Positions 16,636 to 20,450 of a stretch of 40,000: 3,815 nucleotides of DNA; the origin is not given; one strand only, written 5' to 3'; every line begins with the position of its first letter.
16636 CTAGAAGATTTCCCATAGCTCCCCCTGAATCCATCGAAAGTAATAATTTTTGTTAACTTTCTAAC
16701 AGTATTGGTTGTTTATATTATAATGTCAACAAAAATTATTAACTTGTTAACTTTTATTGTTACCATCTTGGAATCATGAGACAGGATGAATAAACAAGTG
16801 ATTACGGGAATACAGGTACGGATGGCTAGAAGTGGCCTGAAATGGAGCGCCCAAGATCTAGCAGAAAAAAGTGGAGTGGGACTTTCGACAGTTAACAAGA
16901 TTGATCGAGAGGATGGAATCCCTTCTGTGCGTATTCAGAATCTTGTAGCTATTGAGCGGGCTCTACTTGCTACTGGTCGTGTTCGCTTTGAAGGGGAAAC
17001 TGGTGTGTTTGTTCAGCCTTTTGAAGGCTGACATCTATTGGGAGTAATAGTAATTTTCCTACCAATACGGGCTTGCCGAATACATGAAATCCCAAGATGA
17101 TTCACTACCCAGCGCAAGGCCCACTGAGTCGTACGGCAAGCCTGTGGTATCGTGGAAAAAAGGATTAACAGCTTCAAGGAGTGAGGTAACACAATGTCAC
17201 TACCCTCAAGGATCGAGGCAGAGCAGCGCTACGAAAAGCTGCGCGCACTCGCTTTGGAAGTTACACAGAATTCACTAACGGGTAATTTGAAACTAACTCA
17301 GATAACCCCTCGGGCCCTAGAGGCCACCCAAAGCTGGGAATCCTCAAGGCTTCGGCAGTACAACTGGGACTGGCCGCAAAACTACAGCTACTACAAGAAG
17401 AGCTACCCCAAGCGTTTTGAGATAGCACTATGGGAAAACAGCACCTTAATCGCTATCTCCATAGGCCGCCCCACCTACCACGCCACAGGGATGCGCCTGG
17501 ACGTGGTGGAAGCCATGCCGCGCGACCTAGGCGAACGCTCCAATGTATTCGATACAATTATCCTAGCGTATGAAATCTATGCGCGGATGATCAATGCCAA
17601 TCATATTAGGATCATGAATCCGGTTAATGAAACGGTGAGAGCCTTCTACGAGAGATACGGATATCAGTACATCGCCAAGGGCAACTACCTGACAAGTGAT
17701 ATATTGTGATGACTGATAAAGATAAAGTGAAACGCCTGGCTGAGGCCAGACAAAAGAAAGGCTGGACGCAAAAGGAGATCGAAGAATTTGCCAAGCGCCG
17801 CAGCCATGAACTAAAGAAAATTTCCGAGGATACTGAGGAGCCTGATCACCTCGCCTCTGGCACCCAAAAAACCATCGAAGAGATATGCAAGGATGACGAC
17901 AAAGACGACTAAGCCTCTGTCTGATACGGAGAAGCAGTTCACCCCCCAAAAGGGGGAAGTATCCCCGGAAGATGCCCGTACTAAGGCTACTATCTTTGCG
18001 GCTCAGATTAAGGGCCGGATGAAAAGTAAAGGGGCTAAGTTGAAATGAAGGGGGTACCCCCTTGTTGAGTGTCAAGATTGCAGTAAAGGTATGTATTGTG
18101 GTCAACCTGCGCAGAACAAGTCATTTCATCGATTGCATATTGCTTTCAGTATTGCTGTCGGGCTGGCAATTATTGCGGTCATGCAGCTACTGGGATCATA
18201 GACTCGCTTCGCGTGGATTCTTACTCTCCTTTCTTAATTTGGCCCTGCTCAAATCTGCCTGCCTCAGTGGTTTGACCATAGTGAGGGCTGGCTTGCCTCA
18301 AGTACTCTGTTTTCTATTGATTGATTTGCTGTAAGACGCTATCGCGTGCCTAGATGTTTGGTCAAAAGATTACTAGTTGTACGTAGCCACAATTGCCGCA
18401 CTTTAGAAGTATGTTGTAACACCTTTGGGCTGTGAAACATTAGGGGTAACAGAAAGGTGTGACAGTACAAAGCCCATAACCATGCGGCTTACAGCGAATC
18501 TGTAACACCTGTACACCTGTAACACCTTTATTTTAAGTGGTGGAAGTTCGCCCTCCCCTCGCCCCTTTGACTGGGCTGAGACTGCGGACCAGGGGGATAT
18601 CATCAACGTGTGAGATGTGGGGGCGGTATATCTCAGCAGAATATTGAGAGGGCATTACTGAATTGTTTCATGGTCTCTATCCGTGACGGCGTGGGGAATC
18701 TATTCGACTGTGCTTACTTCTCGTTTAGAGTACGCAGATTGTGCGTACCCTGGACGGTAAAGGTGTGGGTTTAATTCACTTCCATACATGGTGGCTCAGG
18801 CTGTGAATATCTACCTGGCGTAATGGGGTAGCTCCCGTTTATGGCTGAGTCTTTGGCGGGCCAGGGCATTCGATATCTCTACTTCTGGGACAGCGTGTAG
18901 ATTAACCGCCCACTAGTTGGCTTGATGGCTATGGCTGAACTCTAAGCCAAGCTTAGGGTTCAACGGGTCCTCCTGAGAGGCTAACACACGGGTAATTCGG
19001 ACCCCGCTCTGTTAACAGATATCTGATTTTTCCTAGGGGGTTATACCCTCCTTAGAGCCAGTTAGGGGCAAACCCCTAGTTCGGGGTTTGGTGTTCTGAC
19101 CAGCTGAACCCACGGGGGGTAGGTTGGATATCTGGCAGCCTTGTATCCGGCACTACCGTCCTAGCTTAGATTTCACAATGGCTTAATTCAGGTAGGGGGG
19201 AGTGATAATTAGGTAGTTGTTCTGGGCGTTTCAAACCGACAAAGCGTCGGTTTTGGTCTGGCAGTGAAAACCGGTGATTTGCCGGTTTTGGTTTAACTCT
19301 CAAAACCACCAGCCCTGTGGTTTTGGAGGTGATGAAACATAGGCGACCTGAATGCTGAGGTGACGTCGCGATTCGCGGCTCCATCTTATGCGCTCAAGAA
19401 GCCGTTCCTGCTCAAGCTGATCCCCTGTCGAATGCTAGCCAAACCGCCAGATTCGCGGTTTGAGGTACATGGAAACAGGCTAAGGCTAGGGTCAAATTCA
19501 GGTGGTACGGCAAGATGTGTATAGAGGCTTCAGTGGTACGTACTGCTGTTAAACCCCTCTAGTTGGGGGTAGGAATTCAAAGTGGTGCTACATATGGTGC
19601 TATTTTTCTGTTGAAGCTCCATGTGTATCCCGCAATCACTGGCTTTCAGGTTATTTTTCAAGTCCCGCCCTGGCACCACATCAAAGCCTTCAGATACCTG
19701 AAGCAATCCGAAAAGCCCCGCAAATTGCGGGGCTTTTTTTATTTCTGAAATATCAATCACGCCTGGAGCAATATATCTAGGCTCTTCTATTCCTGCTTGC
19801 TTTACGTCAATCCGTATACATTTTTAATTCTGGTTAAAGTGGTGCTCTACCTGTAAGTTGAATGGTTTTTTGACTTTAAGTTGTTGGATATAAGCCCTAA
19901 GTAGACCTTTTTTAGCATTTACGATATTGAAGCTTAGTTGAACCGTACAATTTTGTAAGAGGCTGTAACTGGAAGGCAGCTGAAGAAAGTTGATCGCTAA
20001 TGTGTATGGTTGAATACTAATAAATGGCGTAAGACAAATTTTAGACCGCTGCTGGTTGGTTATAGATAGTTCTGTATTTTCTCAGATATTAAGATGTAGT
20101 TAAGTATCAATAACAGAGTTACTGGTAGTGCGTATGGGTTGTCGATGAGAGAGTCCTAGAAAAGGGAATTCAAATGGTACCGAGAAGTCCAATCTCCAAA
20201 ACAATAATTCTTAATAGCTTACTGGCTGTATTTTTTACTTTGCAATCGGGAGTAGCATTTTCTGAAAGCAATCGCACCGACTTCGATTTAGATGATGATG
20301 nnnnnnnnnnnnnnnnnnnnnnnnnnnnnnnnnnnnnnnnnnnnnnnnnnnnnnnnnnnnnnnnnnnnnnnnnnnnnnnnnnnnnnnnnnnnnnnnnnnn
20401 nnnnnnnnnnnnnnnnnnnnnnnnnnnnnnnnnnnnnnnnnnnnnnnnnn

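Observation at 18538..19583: ~1 kb ORF-free, helix-rich segment at the right arm of the element, a candidate large structured RNA or cis-acting packaging/transfer site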

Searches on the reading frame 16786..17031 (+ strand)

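Call 10: search_protein_families(library=pfam, proteins=[window:16786-17031:+], max_evalue=0.01)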
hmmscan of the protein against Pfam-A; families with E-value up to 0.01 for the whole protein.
window:16786-17031:+ (81 aa): 2 families
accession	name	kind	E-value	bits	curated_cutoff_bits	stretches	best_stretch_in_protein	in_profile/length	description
PF01381.28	HTH_3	-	6.9e-05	23.2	23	1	12-60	2-48/55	Helix-turn-helix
PF13560.12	HTH_31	-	0.0024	18.6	27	1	8-65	3-59/64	Helix-turn-helix domain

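Call 27: search_protein_families(library=phrogs, proteins=[window:16786-17031:+], max_evalue=0.01)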
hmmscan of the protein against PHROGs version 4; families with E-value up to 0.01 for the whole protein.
window:16786-17031:+ (81 aa): 5 families
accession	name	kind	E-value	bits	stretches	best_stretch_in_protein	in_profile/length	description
phrog_2104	-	unknown function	0.00088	20.4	1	4-56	37-89/103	-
phrog_5823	-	transcription regulation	0.0014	18.8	1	3-60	3-59/404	transcriptional regulator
phrog_6962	-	unknown function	0.0017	19.6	1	7-46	2-41/73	-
phrog_2328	-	transcription regulation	0.0044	17.8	1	11-59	20-66/128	transcriptional repressor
phrog_8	-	transcription regulation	0.0045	17.5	1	10-60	163-208/346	transcriptional regulator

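Call 77: search_protein_families(library=ncbifam, proteins=[window:16786-17031:+], max_evalue=0.001)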
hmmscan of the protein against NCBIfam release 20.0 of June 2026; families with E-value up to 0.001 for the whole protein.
window:16786-17031:+ (81 aa): 2 families
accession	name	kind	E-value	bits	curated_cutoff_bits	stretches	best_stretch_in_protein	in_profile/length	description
TIGR03070.1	couple_hipB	subfamily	3.1e-09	36.6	71.65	1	8-60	4-54/58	type II toxin-antitoxin system Y4mF family antitoxin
TIGR00270.2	TIGR00270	equivalog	0.00019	21.3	110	1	10-60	79-127/159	multiprotein bridging factor aMBF1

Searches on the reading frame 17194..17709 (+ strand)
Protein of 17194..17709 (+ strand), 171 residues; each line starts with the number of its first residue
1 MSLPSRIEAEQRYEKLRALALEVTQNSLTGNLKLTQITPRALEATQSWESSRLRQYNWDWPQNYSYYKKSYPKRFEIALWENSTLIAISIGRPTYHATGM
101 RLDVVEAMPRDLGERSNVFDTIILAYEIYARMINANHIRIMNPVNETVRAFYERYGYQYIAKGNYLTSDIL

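Call 10: search_protein_families(library=pfam, proteins=[window:17194-17709:+], max_evalue=0.01)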
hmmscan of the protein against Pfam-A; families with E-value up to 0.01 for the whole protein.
window:17194-17709:+ (171 aa): 0 families

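Call 27: search_protein_families(library=phrogs, proteins=[window:17194-17709:+], max_evalue=0.01)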
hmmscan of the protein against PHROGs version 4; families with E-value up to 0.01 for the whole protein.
window:17194-17709:+ (171 aa): 1 family
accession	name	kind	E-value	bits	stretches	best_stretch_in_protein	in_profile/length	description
phrog_4350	-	unknown function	3.6e-06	27.7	1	47-159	37-155/178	-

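Call 35: find_encoding_contigs(protein=window:17194-17709:+, flank=6000, max_places=10)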
Protein window:17194-17709:+ (171 aa): no gene with exactly this product is on record in the collection.

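Call 48: find_homologous_proteins(query=window:17194-17709:+, max_evalue=0.00001)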
Query window:17194-17709:+ (171 aa): 133 proteins with E <= 0.00001 among 252 candidates; the best 120 are listed.
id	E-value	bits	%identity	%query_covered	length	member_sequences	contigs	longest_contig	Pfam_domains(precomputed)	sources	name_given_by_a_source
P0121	6.6e-106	369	98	100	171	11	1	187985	-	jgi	jgi:hypothetical protein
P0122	1.3e-92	326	86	100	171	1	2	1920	-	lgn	-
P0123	1.8e-82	293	74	100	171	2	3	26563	-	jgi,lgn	jgi:hypothetical protein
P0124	3.6e-82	292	74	100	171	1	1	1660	-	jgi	jgi:hypothetical protein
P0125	6.1e-82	291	75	100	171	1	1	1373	-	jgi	-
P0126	1.2e-81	290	74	100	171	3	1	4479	-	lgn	-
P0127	4.7e-81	288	73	100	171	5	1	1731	-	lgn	-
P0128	5.7e-80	284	73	100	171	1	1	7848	-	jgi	-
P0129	3.0e-79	282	69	100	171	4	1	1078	-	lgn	-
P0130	1.2e-78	280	70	100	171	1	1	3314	-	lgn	-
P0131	1.5e-77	277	73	100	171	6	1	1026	-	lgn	-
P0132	3.3e-76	272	68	100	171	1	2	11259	-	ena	-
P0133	5.4e-76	272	70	100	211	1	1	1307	-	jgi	jgi:hypothetical protein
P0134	2.0e-75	270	67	100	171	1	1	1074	-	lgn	-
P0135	2.1e-75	270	68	100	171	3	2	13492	-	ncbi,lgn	-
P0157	1.5e-55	205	90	61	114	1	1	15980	-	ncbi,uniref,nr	ncbi:hypothetical protein MO867_16510 [Microbulbifer sp. OS29]|uniref:Uncharacterized protein n=1 Ta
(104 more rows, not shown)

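Call 49: find_encoding_contigs(protein=P0121, flank=8000, max_places=3)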
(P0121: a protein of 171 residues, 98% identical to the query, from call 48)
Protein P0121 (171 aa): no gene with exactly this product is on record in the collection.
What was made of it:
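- Tried and rejected: Those for the window's 171-aa ORF and its 98% relative failed (calls 35, 49).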

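Call 50: find_encoding_contigs(protein=P0157, flank=8000, max_places=2)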
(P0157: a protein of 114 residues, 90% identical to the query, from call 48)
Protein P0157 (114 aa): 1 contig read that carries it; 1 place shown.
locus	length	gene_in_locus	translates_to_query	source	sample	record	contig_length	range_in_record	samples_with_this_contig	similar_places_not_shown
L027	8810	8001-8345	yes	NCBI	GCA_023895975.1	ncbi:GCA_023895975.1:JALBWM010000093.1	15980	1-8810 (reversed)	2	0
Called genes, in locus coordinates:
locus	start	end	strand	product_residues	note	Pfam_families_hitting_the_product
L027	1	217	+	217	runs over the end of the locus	-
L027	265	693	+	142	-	-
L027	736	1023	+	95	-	-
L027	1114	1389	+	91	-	-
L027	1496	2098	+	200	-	-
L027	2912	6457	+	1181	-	-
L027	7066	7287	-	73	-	-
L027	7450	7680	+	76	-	PF01381:HTH_3 (weak)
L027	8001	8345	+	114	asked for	-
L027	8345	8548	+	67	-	-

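Call 51: find_encoding_contigs(protein=P0123, flank=8000, max_places=3)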
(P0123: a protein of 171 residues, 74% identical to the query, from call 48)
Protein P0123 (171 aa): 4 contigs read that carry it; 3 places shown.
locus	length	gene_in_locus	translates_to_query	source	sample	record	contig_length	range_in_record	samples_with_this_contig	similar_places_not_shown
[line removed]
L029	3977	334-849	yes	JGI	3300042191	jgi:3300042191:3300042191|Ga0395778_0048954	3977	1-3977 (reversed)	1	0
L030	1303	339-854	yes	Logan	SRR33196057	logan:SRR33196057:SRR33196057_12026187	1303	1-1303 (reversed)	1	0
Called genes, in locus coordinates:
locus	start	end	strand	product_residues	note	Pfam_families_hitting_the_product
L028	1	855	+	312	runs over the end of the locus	PF01909:NTP_transf_2 (faint), PF18765:Polbeta (weak), PF05168:HEPN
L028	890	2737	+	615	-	PF13676:TIR_2 (weak)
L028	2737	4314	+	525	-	-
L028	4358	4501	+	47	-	-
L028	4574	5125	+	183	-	-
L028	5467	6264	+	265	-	-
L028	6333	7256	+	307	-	-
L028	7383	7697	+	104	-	PF03992:ABM (weak)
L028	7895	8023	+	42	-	-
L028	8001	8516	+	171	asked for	-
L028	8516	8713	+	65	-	-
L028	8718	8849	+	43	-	-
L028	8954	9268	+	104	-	PF03992:ABM (weak)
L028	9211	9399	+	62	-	-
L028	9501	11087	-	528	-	PF13250:SNIPE, PF10544:T5orf172, PF13455:MUG113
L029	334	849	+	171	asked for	-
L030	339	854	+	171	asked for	-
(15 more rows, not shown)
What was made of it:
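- Tried and rejected: It turned out also to occur in integron-like arrays unrelated to the arm (call 51).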

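Call 77: search_protein_families(library=ncbifam, proteins=[window:17194-17709:+], max_evalue=0.001)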
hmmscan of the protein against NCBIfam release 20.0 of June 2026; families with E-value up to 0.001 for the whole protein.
window:17194-17709:+ (171 aa): 0 families

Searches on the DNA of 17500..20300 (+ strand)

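Call 5: search_rna_families(source=window, start=17500, end=20300, threshold=evalue, max_evalue=10)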
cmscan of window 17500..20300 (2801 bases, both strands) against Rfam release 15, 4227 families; matches with E-value up to 10: 27.
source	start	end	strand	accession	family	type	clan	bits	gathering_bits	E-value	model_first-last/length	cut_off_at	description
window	19634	19742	+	RF01859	Phe_leader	Cis-reg; leader;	-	30.8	55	0.018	1-125/125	no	Phenylalanine leader peptide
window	19688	19740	+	RF00512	Leu_leader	Cis-reg; leader;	-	30.3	50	0.0013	1-148/148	no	Leucine operon leader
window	19612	19743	+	RF01772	rnk_pseudo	Cis-reg; leader;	-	27.9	55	0.059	1-108/108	no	Pseudomonas rnk leader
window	19643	19743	+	RF02432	SpF25_sRNA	Gene; sRNA;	-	24.8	48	0.45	1-102/102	no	Streptococcus sRNA SpF25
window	19647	19749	+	RF00121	MicC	Gene; sRNA;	-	22.9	90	2.4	1-123/123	no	MicC RNA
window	19712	19811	-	RF00195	RsmY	Gene; sRNA;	CL00106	21.4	57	0.022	1-121/121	no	RsmY RNA family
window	19704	19783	-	RF04312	trpB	Cis-reg;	-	21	59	9.6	1-107/107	no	trpB ncRNA motif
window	19675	19736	+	RF01393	isrJ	Gene; sRNA;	-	20.8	37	0.94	1-75/75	no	isrJ Hfq binding RNA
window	19700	19736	+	RF00195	RsmY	Gene; sRNA;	CL00106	20.3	57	0.044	86-121/121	no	RsmY RNA family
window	19709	19738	-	RF04001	mir-7918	Gene; miRNA;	-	20.2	80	0.66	1-58/58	no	mir-7918 microRNA precursor family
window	19665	19740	+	RF00513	Trp_leader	Cis-reg; leader;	-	20.2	41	0.76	1-100/100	no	Tryptophan operon leader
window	19700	19764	-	RF01770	rimP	Cis-reg; leader;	-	20.1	47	4.5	1-102/102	no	Gammaprotebacteria rimP leader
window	18012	18067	+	RF01306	sR52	Gene; snRNA; snoRNA; CD-box;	-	20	50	0.39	1-60/60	no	Small nucleolar RNA sR52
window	19680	19791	+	RF01770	rimP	Cis-reg; leader;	-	20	47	4.8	1-102/102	no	Gammaprotebacteria rimP leader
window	19722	19739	-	RF01835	HIV_FS2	Cis-reg; frameshift_element;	-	19.9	44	0.78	15-32/45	no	ribosomal frameshift site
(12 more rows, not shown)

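Call 12: search_dna_similar(query=window:18400-19700:+, collection=phages, mode=distant)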
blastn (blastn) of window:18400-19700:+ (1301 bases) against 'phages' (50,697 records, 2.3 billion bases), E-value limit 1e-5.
No match.

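Call 13: search_dna_similar(query=window:18400-19700:+, collection=plasmids, mode=distant)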
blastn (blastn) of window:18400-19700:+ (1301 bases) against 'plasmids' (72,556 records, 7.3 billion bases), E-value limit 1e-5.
Records with a match: 1; places in all: 1; records where one place covers at least 80% of the query: 0.
Best place of each record, by identity: 60-80% 1.
By first word of the organism name: Microbulbifer 1.
By predicted mobility (MOB-suite, as given by PLSDB): non-mobilizable 1.
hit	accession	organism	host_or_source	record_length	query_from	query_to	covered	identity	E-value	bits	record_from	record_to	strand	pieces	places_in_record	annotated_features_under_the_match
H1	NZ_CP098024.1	Microbulbifer sp. MI-G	Pure culture,sponge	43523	559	648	7%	75.8%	1e-6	63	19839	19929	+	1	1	hypothetical protein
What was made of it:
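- The hit was a Microbulbifer sp. MI-G 43.5-kb circular element (calls 12, 13).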

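Call 15: get_annotated_region(hit=H1, flank=4000)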
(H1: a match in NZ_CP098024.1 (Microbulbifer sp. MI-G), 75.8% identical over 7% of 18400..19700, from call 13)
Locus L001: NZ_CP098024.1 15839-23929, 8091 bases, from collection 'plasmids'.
description: Microbulbifer sp. MI-G plasmid unnamed, complete sequence
organism: Microbulbifer sp. MI-G (NCBI taxid 2944933)
taxonomy: Bacteria; Pseudomonadota; Gammaproteobacteria; Cellvibrionales; Microbulbiferaceae; Microbulbifer; Microbulbifer sp. MI-G
host: -; source: Pure culture,sponge; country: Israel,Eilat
typing (MOB-suite, as given by PLSDB): non-mobilizable
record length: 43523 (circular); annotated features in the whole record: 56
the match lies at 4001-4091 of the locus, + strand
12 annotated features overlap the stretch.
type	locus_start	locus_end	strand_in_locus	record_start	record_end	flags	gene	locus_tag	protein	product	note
CDS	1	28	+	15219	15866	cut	-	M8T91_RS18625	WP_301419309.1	hypothetical protein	-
CDS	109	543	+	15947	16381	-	-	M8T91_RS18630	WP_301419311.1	hypothetical protein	-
CDS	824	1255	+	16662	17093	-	-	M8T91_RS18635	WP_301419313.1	DUF4019 domain-containing protein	-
CDS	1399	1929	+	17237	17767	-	-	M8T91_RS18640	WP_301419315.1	hypothetical protein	-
CDS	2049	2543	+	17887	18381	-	-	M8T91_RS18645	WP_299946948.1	lactoylglutathione lyase family protein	-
CDS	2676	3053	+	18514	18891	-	-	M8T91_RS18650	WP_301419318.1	3TM-type holin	-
CDS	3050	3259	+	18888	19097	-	-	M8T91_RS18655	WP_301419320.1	hypothetical protein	-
CDS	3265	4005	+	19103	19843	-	-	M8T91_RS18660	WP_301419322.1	hypothetical protein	-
CDS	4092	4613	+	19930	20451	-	-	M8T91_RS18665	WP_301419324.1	hypothetical protein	-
CDS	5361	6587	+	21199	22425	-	-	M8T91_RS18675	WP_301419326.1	terminase gpA endonuclease subunit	-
CDS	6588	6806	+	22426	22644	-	-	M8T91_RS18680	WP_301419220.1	primosomal replication protein PriB/PriC domain protein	-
CDS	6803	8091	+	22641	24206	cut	-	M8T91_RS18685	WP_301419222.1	phage portal protein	GO:0019068 - virion assembly [Evidence IEA]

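Call 25: search_dna_similar(query=window:18950-19110:+, collection=phages, mode=distant, max_evalue=10, max_rows=40)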
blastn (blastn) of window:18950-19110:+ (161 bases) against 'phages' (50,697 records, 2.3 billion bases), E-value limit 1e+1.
Records with a match: 9; places in all: 9; records where one place covers at least 80% of the query: 0.
Best place of each record, by identity: >=99% 3; 60-80% 6.
By first word of the organism name: Ralstonia 9.
By host as written in the record: Ralstonia solanacearum 7; Ralstonia solanacearum R300, UW27 1; Ralstonia solanacearum R286, UW275 1.
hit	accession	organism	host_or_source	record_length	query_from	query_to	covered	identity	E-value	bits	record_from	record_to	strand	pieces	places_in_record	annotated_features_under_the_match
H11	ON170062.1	Ralstonia phage YO023_3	Ralstonia solanacearum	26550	40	98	37%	74.6%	5e-1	40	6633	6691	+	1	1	record has no annotation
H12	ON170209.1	Ralstonia phage YO122_2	Ralstonia solanacearum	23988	40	98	37%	74.6%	5e-1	40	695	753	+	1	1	record has no annotation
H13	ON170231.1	Ralstonia phage YO135_4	Ralstonia solanacearum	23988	40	98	37%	74.6%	5e-1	40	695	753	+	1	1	record has no annotation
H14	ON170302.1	Ralstonia phage YO178_1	Ralstonia solanacearum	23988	40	98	37%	74.6%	5e-1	40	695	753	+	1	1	record has no annotation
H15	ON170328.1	Ralstonia phage YO194_2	Ralstonia solanacearum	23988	40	98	37%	74.6%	5e-1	40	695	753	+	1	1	record has no annotation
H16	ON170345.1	Ralstonia phage YO375_1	Ralstonia solanacearum R300, UW27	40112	40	98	37%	74.6%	5e-1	40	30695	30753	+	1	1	record has no annotation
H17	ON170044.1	Ralstonia phage YO015_5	Ralstonia solanacearum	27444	78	98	13%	100.0%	5e-1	39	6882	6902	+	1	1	record has no annotation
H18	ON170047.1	Ralstonia phage YO016_5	Ralstonia solanacearum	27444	78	98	13%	100.0%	5e-1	39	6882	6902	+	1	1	record has no annotation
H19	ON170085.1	Ralstonia phage YO041_1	Ralstonia solanacearum R286, UW275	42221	78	98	13%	100.0%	5e-1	39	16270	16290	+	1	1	record has no annotation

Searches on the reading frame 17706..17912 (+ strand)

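Call 17: search_protein_families(library=pfam, proteins=[window:17706-17912:+], max_evalue=1)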
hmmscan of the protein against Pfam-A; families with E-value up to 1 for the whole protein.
window:17706-17912:+ (68 aa): 5 families
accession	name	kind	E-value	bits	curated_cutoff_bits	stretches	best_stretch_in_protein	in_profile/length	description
PF12844.13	HTH_19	-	5.7e-06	26.6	30.2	1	9-50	2-41/64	Helix-turn-helix domain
PF03179.20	V-ATPase_G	-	0.016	16.2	28.6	1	5-62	25-84/105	Vacuolar (H+)-ATPase G subunit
PF13413.12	HTH_25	-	0.024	14.9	24.6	1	10-42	1-33/62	Helix-turn-helix domain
PF01381.28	HTH_3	-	0.035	14.6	23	1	11-27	1-17/55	Helix-turn-helix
PF17267.7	DUF5333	-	0.081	13.6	27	1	4-44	36-75/110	Family of unknown function (DUF5333)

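Call 27: search_protein_families(library=phrogs, proteins=[window:17706-17912:+], max_evalue=0.01)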
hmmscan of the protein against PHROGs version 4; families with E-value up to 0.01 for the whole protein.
window:17706-17912:+ (68 aa): 1 family
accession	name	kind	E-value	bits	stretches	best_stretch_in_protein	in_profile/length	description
phrog_8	-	transcription regulation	0.00081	19.9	1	1-28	71-98/346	transcriptional regulator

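Call 77: search_protein_families(library=ncbifam, proteins=[window:17706-17912:+], max_evalue=0.001)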
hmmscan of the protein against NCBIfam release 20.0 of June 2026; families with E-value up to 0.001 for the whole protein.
window:17706-17912:+ (68 aa): 0 families
